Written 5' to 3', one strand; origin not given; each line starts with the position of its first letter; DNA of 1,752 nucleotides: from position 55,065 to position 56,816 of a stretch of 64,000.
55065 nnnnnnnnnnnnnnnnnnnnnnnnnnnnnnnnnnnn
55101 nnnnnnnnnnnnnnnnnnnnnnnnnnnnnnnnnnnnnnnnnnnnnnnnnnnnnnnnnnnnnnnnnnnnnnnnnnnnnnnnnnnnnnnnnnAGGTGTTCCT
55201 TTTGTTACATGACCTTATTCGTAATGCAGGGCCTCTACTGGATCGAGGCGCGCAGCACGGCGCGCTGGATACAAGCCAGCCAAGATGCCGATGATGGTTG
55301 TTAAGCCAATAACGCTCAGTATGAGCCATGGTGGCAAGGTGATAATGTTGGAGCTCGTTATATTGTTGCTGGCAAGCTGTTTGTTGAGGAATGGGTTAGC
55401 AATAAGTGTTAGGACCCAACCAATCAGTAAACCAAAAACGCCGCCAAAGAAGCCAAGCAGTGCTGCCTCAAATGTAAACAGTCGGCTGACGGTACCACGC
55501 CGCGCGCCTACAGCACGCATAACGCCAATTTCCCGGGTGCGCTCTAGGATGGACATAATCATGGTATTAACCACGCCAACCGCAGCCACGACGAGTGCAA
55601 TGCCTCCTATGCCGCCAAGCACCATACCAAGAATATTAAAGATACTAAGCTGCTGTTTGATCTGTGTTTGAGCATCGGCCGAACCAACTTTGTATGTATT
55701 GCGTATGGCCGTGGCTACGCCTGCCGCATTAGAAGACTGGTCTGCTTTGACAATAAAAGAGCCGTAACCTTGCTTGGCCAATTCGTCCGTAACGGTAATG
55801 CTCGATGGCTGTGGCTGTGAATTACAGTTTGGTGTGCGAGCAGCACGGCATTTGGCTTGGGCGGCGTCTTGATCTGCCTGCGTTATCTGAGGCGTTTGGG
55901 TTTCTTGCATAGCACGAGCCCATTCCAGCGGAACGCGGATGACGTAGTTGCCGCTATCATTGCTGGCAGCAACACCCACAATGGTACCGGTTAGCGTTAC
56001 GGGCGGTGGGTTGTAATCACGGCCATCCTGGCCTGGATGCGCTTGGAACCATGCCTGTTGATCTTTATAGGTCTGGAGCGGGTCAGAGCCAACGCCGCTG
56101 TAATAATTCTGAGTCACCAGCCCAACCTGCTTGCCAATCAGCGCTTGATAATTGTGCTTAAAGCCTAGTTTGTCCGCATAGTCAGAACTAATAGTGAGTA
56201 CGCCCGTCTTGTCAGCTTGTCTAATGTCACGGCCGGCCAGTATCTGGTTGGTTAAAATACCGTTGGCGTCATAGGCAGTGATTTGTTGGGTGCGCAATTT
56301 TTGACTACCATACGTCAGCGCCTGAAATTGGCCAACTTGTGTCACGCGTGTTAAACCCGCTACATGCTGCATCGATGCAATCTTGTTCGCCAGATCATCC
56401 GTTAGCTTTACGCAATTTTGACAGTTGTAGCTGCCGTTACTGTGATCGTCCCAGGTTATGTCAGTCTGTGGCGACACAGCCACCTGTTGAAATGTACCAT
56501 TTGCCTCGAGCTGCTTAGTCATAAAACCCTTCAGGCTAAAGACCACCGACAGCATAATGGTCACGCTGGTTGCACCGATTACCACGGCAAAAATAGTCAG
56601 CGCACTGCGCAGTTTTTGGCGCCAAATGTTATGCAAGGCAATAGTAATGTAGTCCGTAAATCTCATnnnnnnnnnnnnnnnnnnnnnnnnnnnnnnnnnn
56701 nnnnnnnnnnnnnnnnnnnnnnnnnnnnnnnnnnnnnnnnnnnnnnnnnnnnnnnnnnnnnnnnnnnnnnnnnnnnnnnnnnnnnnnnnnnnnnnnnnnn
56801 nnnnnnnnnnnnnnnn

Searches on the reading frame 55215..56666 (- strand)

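Call 113: search_protein_families(library=pfam, max_evalue=0.0001, proteins=[window:55215-56666:-])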
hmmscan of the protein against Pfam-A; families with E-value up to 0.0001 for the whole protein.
window:55215-56666:- (483 aa): 2 families
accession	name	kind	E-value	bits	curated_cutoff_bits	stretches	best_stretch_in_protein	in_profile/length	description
PF02687.27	FtsX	-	1.5e-23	83.6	25.5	1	353-476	3-120/120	FtsX-like permease C-terminal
PF12704.14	MacB_PCD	-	6.9e-12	46.5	27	1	21-315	1-198/207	MacB-like periplasmic core domain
